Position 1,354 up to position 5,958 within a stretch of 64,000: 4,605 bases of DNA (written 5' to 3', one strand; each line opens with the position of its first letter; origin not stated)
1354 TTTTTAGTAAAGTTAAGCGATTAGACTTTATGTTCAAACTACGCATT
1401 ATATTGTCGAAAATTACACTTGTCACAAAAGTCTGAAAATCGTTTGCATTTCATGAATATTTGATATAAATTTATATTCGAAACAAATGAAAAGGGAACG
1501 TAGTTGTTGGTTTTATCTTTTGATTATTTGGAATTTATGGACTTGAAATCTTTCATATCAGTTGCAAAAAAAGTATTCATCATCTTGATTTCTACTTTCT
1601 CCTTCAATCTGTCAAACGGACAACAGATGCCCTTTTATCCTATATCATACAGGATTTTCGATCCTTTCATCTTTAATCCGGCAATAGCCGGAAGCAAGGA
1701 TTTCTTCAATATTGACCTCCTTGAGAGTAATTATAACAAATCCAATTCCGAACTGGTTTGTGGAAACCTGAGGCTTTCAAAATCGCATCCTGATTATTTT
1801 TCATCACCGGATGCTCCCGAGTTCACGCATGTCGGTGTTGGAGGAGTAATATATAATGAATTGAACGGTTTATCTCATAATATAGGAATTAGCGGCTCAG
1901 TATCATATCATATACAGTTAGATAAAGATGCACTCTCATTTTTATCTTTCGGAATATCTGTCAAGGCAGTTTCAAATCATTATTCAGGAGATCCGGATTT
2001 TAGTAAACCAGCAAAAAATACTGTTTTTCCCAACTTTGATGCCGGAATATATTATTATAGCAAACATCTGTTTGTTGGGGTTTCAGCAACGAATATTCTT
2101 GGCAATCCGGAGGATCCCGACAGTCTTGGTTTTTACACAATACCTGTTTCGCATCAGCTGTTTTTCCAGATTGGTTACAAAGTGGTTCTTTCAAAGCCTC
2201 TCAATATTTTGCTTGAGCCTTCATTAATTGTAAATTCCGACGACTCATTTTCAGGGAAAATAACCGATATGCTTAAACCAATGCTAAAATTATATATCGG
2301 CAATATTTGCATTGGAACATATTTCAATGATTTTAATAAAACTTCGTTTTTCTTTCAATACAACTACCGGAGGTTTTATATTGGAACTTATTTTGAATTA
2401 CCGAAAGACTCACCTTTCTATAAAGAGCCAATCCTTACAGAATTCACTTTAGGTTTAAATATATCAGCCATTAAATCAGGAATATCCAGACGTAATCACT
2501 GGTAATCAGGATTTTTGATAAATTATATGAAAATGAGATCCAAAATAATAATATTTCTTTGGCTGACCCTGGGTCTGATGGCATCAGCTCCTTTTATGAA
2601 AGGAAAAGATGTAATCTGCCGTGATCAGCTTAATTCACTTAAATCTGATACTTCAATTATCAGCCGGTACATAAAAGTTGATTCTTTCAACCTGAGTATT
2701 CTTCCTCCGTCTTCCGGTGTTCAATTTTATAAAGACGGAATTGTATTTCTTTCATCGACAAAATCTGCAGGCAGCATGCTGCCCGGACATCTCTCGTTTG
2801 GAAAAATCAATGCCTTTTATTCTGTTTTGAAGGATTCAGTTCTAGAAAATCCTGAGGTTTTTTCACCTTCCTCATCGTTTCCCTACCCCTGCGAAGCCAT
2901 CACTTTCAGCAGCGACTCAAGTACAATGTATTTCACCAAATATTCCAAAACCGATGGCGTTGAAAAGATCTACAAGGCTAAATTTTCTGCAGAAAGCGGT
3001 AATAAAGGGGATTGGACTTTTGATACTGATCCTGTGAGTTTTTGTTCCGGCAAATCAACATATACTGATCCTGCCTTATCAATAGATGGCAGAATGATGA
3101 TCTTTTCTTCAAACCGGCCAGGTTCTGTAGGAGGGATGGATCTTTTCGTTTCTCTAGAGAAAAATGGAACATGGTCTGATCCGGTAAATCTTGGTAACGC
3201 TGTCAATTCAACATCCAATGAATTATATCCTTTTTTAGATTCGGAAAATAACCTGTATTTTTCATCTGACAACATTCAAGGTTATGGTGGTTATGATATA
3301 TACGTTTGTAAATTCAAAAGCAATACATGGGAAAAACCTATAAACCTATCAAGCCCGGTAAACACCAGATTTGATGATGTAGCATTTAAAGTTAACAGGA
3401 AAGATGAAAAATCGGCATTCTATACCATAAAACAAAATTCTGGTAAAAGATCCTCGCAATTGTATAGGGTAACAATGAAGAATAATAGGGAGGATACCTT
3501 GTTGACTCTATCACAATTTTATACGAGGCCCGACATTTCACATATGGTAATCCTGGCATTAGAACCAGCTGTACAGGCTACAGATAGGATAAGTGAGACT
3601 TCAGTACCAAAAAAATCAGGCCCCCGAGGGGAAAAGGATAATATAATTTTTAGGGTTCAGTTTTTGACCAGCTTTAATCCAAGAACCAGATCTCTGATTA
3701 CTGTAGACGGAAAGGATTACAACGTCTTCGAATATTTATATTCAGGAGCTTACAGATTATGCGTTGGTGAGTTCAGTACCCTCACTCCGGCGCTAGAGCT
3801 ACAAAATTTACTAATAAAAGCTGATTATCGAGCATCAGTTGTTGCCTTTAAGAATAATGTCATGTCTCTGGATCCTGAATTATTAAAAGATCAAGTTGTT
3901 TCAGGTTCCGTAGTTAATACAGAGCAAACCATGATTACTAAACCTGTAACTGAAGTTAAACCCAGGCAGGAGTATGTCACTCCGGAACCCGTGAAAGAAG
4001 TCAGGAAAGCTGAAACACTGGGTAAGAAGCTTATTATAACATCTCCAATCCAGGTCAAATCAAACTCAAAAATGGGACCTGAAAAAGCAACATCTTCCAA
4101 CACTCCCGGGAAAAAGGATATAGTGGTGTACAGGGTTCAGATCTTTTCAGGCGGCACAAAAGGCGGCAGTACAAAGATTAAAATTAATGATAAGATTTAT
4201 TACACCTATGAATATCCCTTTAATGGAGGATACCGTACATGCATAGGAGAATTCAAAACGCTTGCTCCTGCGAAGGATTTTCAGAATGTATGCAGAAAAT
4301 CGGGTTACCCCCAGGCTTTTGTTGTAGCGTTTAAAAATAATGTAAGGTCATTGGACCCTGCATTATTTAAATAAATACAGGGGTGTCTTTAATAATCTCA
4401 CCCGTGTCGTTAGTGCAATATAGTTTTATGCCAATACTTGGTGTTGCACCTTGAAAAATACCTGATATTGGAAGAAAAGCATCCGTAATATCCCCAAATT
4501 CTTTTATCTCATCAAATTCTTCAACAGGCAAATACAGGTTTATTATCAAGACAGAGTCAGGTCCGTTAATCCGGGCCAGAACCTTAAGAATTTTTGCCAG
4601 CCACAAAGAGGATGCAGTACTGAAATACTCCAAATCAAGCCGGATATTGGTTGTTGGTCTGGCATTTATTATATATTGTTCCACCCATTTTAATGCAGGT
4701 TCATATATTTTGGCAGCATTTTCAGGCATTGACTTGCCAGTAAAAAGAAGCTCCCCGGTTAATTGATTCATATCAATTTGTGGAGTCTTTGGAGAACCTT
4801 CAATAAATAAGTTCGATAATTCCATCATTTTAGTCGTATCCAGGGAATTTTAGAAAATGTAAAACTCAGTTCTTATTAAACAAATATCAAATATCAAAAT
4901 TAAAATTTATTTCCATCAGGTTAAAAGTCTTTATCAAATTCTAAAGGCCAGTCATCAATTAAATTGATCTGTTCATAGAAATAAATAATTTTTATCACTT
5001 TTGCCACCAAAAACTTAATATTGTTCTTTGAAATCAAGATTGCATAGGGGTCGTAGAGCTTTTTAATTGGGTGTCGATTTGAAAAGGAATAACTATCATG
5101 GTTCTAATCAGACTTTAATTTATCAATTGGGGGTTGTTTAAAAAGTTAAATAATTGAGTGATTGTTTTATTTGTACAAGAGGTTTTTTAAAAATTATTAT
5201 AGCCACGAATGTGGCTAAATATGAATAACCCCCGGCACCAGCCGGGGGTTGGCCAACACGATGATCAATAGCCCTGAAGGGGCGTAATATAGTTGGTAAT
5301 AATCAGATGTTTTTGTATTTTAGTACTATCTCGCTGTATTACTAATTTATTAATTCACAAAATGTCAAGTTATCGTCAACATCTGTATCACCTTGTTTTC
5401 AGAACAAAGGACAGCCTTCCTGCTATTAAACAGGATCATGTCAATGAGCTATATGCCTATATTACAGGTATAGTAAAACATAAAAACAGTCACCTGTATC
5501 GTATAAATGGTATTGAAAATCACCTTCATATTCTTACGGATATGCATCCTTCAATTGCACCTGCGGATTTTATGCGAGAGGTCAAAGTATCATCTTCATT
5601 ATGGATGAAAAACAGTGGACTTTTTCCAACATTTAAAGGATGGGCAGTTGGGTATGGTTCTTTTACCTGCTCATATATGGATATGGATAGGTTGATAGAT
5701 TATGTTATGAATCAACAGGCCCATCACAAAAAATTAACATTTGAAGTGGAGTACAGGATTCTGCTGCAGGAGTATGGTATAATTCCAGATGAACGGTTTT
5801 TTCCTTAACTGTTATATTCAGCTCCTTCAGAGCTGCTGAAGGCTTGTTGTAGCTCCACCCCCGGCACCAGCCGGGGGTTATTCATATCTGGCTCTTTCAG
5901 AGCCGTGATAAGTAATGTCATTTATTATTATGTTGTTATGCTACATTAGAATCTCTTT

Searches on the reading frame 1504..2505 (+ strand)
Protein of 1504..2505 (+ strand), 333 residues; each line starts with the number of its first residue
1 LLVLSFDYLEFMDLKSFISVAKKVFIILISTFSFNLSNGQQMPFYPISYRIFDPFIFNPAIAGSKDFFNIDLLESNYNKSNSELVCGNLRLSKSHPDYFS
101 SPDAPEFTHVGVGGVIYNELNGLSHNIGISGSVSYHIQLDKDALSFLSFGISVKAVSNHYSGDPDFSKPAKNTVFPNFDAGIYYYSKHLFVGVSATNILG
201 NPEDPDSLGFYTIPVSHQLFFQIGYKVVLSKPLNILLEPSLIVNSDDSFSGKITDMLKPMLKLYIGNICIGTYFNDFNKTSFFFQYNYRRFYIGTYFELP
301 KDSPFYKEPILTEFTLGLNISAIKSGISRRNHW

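Call 8: search_protein_families(library=pfam, proteins=[window:1504-2505:+], max_evalue=0.001)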
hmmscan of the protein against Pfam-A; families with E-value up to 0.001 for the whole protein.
window:1504-2505:+ (333 aa): 1 family
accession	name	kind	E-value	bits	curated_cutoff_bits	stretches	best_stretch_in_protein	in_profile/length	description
PF11751.14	PorP_SprF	-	2.1e-26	93.5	22.3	1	53-300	15-255/273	Type IX secretion system membrane protein PorP/SprF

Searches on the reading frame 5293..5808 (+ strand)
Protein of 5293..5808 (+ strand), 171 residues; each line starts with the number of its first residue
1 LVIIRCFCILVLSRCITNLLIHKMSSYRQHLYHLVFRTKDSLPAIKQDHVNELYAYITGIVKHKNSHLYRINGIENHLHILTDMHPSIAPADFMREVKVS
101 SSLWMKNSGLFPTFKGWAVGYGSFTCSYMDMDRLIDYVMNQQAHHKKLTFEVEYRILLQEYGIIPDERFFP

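Call 8: search_protein_families(library=pfam, proteins=[window:5293-5808:+], max_evalue=0.001)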
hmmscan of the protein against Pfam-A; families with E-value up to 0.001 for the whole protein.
window:5293-5808:+ (171 aa): 1 family
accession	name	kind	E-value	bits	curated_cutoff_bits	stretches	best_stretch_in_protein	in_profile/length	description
PF01797.21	Y1_Tnp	-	1.4e-18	67.6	23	1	28-141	3-121/121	Transposase IS200 like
